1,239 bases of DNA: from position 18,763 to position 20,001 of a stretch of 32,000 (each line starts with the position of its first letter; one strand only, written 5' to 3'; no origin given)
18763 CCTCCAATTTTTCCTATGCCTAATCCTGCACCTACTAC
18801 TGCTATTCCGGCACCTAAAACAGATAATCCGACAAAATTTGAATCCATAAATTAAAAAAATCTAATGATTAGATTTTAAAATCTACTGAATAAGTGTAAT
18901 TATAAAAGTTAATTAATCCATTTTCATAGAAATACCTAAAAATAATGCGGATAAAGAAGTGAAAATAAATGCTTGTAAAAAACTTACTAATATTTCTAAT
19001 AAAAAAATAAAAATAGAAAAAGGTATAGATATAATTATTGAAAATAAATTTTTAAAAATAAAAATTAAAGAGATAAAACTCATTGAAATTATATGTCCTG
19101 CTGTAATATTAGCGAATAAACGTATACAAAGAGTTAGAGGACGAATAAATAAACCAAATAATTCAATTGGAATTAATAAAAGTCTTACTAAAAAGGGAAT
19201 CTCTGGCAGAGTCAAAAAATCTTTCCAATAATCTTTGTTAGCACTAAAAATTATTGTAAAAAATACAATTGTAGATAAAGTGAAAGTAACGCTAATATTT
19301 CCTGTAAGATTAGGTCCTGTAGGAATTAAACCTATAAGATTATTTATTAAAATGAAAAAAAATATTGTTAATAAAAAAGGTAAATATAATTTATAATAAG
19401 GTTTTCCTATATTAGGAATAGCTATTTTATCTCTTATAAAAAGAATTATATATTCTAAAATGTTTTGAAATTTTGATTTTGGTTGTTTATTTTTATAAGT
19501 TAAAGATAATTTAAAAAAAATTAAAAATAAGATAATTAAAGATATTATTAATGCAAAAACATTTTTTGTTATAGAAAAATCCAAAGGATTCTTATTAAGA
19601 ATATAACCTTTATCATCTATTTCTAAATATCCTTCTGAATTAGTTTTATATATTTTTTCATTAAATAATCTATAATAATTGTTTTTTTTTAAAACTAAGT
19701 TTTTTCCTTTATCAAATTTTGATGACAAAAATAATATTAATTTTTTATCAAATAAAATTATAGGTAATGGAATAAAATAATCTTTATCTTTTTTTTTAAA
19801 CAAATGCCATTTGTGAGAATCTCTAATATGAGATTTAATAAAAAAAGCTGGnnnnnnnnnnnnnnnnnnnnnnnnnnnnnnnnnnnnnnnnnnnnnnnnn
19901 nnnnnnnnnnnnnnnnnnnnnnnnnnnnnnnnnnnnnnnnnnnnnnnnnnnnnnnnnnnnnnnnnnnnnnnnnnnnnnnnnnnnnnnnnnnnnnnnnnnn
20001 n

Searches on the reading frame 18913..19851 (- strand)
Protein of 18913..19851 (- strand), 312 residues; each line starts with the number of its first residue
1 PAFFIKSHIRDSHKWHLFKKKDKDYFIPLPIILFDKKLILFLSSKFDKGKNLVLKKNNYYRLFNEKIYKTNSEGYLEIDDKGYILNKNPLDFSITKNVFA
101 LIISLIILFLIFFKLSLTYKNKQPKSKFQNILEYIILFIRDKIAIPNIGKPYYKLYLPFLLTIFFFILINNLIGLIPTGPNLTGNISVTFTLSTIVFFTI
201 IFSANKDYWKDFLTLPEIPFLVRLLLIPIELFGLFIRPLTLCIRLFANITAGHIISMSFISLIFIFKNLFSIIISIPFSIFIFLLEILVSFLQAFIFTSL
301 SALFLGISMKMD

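Call 13: find_related_loci(query=window:18913-19851:-, collection=genome_contigs, flank=2500)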
Query window:18913-19851:- (312 aa) in genome_contigs; peptide patterns used: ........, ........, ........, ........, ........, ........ (x = any residue, [..] = any of these).
600 stretches matched a pattern (row limit reached: there are more); 424 encode a relative of the query (tblastn E <= 1e-3); the best 80 are kept; 80 distinct loci.
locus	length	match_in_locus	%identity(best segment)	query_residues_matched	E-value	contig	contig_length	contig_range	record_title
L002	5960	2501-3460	48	5-310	6e-89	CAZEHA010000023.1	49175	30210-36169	MAG TPA_asm: uncultured Bacteroidales bacterium isolate SRP241326_co3_331 genome assembly, contig: NODE_1135_length_4917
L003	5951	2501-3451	48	1-310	3e-84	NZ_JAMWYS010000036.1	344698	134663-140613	Solitalea agri strain MAHUQ-68 GCM70023251_61, whole genome shotgun sequence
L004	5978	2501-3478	45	4-312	1e-83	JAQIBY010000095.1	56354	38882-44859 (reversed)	MAG: Bacteroidales bacterium isolate GH38 k119_101089, whole genome shotgun sequence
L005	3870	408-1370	46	1-310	8e-81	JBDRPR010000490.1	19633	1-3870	MAG: Bacteroidota bacterium isolate MEGAHIT-group-2.131 k141_1198390, whole genome shotgun sequence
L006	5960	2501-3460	44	4-309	9e-81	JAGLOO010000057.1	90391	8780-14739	MAG: Bacteroidales bacterium isolate RS_7_37 ROV157_7.bin.37.fa_57, whole genome shotgun sequence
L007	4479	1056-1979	45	2-308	2e-80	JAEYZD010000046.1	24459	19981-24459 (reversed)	MAG: Bacteroidetes bacterium isolate OH_CBlB_76 k127_572989, whole genome shotgun sequence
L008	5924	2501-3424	46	2-308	7e-80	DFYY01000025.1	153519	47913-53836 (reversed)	MAG TPA_asm: Bacteroidales bacterium UBA4070 UBA4070_contig_1241, whole genome shotgun sequence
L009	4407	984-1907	44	4-310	1e-79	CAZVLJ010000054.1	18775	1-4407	MAG TPA_asm: uncultured Rikenella sp. isolate SRP192927_co6_345 genome assembly, contig: NODE_6499_length_18775_cov_16.2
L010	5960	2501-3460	48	4-310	2e-79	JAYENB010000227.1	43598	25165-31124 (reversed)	MAG: Bacteroidota bacterium isolate MAG066 MAG066_227, whole genome shotgun sequence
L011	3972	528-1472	45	1-306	2e-79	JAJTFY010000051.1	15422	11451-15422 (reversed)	MAG: Chitinophagaceae bacterium isolate 49613_E57 Sample_49613_scaffold_3157, whole genome shotgun sequence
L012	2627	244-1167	44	4-310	7e-81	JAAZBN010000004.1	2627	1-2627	MAG: Bacteroidales bacterium isolate AS06rmzACSIP_603 8585_AS06, whole genome shotgun sequence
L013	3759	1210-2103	45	8-306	2e-79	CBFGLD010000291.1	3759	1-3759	MAG TPA_asm: uncultured Flavihumibacter sp. isolate SRR29743979_concoct_18 genome assembly, contig: ERZ27251326.3817, wh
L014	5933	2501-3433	48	4-312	8e-79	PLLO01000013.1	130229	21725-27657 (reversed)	MAG: Bacteroidales bacterium isolate fen_984 73.20120800_E3X.31_contig_827, whole genome shotgun sequence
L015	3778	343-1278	46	5-310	1e-78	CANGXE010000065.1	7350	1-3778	MAG: Bacteroidetes bacterium isolate RE-15aug16-101 genome assembly, contig: RE-15aug16-C18761, whole genome shotgun seq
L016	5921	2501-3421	43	5-312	4e-78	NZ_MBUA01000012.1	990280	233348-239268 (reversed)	Flavihumibacter stibioxidans strain YS-17 YS-17_scaffold2, whole genome shotgun sequence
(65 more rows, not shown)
